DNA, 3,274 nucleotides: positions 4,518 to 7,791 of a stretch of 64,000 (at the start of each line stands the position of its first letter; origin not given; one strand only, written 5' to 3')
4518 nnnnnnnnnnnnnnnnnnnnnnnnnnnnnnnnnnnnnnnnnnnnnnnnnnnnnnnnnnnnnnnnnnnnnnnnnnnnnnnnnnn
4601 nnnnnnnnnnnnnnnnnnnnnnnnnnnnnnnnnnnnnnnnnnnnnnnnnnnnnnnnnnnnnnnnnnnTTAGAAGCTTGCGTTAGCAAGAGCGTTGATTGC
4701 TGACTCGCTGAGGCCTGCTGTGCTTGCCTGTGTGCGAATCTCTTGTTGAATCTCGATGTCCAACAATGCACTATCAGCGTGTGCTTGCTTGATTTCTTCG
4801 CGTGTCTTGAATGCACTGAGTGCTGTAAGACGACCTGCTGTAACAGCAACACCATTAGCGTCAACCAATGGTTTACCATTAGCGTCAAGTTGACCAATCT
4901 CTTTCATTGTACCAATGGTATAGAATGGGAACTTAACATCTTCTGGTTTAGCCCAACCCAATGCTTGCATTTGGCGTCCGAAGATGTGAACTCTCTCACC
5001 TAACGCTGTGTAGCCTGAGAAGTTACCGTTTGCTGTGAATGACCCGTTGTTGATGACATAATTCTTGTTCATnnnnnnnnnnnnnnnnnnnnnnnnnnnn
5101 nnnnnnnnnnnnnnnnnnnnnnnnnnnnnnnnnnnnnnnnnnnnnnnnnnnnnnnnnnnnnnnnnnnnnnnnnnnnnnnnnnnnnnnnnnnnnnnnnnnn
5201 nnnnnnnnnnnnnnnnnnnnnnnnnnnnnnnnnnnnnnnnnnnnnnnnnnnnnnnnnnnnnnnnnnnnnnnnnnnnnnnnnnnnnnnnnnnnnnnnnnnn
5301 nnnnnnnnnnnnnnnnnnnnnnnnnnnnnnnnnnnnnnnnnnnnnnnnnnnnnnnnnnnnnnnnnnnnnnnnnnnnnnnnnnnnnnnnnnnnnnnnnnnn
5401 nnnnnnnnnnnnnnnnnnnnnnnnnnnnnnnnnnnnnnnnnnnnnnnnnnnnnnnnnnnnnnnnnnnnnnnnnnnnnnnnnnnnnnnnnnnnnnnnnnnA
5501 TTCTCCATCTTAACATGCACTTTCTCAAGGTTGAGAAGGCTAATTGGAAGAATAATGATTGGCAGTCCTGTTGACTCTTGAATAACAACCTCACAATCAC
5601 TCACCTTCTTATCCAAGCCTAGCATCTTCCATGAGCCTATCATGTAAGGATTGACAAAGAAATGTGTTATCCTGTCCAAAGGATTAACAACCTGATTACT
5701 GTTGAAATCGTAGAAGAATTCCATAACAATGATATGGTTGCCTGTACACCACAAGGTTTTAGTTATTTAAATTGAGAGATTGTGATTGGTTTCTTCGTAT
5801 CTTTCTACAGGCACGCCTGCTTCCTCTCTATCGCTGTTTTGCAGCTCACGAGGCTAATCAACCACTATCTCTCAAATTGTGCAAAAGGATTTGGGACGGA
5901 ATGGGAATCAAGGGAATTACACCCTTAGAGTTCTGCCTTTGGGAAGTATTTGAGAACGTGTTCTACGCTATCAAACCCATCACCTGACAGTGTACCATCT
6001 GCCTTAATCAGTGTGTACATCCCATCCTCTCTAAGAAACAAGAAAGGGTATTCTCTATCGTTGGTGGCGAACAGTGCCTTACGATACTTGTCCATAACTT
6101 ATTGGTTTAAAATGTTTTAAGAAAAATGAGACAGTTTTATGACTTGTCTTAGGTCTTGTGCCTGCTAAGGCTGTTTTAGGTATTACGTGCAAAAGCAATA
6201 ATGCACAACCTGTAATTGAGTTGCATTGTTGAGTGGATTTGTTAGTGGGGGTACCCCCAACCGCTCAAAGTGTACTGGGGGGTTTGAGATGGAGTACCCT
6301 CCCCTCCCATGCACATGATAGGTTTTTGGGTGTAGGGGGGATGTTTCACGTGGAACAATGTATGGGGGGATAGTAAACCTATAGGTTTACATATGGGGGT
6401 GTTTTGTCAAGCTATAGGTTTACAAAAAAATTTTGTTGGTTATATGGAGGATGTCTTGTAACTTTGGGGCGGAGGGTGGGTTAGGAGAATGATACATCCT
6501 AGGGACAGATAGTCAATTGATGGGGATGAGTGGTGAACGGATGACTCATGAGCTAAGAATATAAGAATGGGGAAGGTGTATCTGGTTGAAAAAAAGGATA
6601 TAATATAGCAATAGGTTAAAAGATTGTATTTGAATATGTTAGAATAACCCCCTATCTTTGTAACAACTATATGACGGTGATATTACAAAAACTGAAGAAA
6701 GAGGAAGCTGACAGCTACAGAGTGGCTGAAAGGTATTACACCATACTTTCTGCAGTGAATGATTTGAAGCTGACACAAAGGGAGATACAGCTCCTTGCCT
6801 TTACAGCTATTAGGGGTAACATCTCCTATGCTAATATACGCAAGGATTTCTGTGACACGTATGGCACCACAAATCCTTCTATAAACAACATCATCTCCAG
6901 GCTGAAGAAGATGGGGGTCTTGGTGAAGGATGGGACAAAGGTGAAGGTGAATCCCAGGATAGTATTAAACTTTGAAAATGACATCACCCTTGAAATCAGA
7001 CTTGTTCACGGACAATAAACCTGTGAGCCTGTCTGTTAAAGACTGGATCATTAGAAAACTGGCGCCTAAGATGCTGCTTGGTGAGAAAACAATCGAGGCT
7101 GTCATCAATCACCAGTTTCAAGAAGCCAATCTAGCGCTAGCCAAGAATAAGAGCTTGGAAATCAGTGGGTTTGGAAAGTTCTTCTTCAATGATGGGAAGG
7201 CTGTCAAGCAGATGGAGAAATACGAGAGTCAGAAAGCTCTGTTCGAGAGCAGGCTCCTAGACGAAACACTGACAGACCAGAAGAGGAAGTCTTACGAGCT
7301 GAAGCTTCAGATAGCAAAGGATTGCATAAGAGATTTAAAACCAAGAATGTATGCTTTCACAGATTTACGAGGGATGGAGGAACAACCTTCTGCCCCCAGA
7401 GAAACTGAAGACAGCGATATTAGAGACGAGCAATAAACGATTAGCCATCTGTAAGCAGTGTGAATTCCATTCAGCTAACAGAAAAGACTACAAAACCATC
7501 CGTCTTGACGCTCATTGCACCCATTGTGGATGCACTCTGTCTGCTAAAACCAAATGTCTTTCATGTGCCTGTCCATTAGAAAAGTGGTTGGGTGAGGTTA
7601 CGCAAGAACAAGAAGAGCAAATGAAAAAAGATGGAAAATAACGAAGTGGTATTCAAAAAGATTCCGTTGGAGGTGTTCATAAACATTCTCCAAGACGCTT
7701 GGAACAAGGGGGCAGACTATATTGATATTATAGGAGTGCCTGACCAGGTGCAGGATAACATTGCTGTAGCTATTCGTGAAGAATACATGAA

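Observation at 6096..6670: G-tract and palindrome-rich non-coding region between the leftward and rightward gene blocks (candidate origin or packaging site)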

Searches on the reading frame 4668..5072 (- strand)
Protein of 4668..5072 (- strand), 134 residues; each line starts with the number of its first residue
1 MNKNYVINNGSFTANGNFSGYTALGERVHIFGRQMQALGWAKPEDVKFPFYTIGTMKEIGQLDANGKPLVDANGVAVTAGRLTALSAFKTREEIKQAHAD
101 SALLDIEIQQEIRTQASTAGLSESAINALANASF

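Call 9: search_protein_families(library=phrogs, proteins=[window:4668-5072:-], max_evalue=0.01)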
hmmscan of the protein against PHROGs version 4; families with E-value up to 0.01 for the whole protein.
window:4668-5072:- (134 aa): 0 families

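Call 10: search_protein_families(library=pfam, proteins=[window:4668-5072:-], max_evalue=0.01)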
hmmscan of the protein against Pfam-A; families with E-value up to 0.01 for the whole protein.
window:4668-5072:- (134 aa): 0 families

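Call 80: find_homologous_proteins(query=window:4668-5072:-, max_evalue=0.001)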
Query window:4668-5072:- (134 aa): 377 proteins with E <= 0.001 among 405 candidates; the best 120 are listed.
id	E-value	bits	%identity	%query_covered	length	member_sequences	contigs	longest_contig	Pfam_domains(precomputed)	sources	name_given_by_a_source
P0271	1.4e-77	276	96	100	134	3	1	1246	-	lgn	-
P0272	1.5e-77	276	96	100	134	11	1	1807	-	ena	-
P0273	7.9e-75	267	94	100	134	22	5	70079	-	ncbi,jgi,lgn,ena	jgi:hypothetical protein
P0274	5.5e-74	264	93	100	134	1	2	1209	-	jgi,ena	jgi:hypothetical protein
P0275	8.2e-74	264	93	100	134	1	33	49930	-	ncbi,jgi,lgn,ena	jgi:hypothetical protein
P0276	1.7e-72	259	90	100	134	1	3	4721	-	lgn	-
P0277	5.5e-72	258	93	99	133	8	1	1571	-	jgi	jgi:hypothetical protein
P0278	6.0e-71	254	90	99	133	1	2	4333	-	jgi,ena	jgi:hypothetical protein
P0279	9.7e-71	254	89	99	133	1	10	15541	-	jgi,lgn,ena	jgi:hypothetical protein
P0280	1.6e-70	253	89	99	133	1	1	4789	-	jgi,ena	-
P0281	2.3e-70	253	88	100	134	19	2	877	-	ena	-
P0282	2.4e-70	252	89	100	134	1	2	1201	-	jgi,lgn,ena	-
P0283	2.6e-70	252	88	99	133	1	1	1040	-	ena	-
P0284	3.7e-70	252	88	99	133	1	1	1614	-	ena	-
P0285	4.6e-70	252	87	99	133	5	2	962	-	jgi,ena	-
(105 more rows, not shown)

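Call 85: predict_structure(alignment_id=A4)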
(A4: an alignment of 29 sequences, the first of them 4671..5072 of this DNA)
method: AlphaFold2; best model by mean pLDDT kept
length: 134 residues; sequences in the alignment: 29
mean_pLDDT: 81.7   pTM: 0.54
mean pLDDT of the five models: 81.7, 79.2, 68.7, 67.3, 67.3
residues with pLDDT >= 90: 9; 70-90: 114; 50-70: 11; < 50: 0
segments of 3 or more residues with pLDDT < 50: none
pLDDT, mean of each block of 10 residues (from residue 1): 84 89 87 86 87 87 85 87 78 75 75 79 72 60
secondary structure, 60 per line:
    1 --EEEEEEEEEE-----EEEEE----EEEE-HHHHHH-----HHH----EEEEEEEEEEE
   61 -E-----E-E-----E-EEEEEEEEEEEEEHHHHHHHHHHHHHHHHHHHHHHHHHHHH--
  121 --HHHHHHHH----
elements in order: E3-12 E18-22 E27-30 H32-37 E50-60 E78-90 H91-118 H123-130

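Call 87: fold_search(model_id=the predicted structure, library=pdb)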
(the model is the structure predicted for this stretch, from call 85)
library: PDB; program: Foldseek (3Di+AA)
matches with E <= 10: 952; with E <= 0.001: 0
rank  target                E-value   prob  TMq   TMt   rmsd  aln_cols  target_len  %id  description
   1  3tqy_D                5.3e-03  0.99  0.31  0.39   6.6       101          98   17  Structure of a single-stranded DNA-binding protein (ssb), from Coxiella burnetii (released 2011-09-21)
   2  3udg_A                8.4e-03  1.00  0.40  0.27   5.9       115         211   16  Structure of Deinococcus radiodurans SSB bound to ssDNA (released 2012-05-16)
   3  7dep_A                8.9e-03  0.99  0.33  0.40   5.9       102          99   12  S. aureus SsbB with 5-FU (released 2020-12-23)
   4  5yyu_B                1.1e-02  0.97  0.31  0.38   7.4       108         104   13  Crystal structure of Staphylococcus aureus single-stranded DNA-binding protein SsbB (released 2018-08-15)
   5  5yyu_A                1.1e-02  0.94  0.29  0.34   7.9       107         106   15  Crystal structure of Staphylococcus aureus single-stranded DNA-binding protein SsbB (released 2018-08-15)
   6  7d8j_A                1.4e-02  0.94  0.32  0.35   7.5       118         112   15  S. aureus SsbB with 5-FU (released 2020-12-23)
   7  3tqy_A                1.6e-02  0.97  0.30  0.34   7.8       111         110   15  Structure of a single-stranded DNA-binding protein (ssb), from Coxiella burnetii (released 2011-09-21)
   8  8txr_B                1.7e-02  0.99  0.36  0.18   9.0       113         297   12  E. coli ExoVII(H238A) (released 2024-01-31)
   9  6zxg_j                1.8e-02  0.99  0.33  0.37   8.0        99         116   10  Cryo-EM structure of a late human pre-40S ribosomal subunit - State H1 (released 2020-12-02)
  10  8gw5_A                1.9e-02  0.97  0.33  0.41   6.0       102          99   11  Crystal structure of SaSsbA complexed with glycerol (released 2023-09-20)
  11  5yun_D                2.0e-02  0.90  0.29  0.34   6.5        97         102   12  Crystal structure of SSB complexed with myc (released 2018-10-10)
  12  3udg_B                2.2e-02  0.98  0.37  0.25   5.9       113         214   18  Structure of Deinococcus radiodurans SSB bound to ssDNA (released 2012-05-16)
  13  3tqy_C                2.5e-02  0.96  0.31  0.36   7.7       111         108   15  Structure of a single-stranded DNA-binding protein (ssb), from Coxiella burnetii (released 2011-09-21)
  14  7f5z_B                2.5e-02  0.95  0.32  0.35   8.0       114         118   10  Crystal structure of the single-stranded dna-binding protein from Mycobacterium tuberculosis- Form III (released 2022-05-11)
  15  5yuo_D                2.7e-02  0.97  0.33  0.40   5.5        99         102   13  Crystal structure of SSB protein from Pseudomonas aeruginosa PAO1 (released 2018-10-31)
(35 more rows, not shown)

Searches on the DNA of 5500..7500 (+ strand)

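Call 5: search_dna_similar(query=window:5500-7500:+, collection=phages, mode=distant)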
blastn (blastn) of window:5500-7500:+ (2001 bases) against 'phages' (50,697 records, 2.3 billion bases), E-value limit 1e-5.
No match.

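Call 30: search_rna_families(source=window, start=6050, end=6720, threshold=evalue, max_evalue=10)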
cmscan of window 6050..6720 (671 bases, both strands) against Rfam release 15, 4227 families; matches with E-value up to 10: 4.
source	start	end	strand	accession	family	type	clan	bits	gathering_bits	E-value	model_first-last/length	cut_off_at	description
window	6513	6590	+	RF00181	SNORD113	Gene; snRNA; snoRNA; CD-box;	CL00069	18.1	36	1.2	1-74/74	no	Small nucleolar RNA SNORD113/SNORD114 family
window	6589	6680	+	RF02443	SpR08_sRNA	Gene; sRNA;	-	15.9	80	8.6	1-73/73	no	Streptococcus sRNA SpR08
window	6111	6176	+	RF00099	SNORD22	Gene; snRNA; snoRNA; CD-box;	-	15.4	50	2.6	1-126/126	no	Small nucleolar RNA SNORD22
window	6279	6373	+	RF01930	bxd_2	Gene; lncRNA;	-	10.7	80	9.4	1-91/91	no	Bithoraxoid conserved region 2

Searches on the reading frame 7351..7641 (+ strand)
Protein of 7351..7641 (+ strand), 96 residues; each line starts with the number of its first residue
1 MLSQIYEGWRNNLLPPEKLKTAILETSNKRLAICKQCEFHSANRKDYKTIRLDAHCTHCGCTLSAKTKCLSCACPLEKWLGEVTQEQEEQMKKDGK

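Call 9: search_protein_families(library=phrogs, proteins=[window:7351-7641:+], max_evalue=0.01)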
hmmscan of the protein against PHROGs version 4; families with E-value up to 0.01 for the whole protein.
window:7351-7641:+ (96 aa): 2 families
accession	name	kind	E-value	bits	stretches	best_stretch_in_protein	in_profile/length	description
phrog_13558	-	unknown function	4.8e-08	33.9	1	24-79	22-68/69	-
phrog_37411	-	unknown function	3e-07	31.2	1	27-89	22-93/207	-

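Call 10: search_protein_families(library=pfam, proteins=[window:7351-7641:+], max_evalue=0.01)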
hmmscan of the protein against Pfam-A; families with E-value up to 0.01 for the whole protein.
window:7351-7641:+ (96 aa): 0 families
